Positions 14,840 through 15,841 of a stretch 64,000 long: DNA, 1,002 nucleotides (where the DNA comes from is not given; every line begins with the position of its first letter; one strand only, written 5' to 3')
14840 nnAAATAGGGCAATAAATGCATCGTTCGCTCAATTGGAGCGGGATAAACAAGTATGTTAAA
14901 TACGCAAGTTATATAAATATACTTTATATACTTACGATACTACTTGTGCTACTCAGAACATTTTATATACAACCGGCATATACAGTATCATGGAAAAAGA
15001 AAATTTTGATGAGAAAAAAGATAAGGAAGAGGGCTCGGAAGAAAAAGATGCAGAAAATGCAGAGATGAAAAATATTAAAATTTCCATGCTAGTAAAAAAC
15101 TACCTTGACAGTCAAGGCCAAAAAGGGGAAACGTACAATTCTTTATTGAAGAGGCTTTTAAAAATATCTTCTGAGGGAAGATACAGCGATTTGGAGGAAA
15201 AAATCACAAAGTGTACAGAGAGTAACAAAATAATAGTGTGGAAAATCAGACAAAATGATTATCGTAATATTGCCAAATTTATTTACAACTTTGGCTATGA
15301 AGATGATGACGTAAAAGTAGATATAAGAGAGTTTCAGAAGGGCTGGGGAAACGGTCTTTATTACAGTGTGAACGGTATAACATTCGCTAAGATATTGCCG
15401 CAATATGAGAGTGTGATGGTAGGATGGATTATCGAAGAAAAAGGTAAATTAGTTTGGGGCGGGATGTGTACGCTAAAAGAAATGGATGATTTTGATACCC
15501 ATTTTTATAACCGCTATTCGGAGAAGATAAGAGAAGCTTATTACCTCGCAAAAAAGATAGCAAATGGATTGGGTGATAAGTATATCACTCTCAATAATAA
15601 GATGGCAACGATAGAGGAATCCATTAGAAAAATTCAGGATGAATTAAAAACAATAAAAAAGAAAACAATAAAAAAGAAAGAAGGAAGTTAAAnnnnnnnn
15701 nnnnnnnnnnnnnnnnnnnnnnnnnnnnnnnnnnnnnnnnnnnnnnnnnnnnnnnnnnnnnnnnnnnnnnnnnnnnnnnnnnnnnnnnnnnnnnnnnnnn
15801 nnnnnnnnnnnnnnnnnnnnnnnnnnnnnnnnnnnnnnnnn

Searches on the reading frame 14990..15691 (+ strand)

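Call 48: search_protein_families(library=pfam, proteins=[window:14990-15691:+], max_evalue=1)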
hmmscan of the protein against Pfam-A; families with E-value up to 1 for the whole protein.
window:14990-15691:+ (233 aa): 2 families
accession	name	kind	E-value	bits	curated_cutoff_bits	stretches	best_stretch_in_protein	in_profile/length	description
PF24434.1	DUF7557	-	0.013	15.4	25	1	26-60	1-35/45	Family of unknown function (DUF7557)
PF19891.5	DUF6364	-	0.12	13.3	27.3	1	24-71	21-48/70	Family of unknown function (DUF6364)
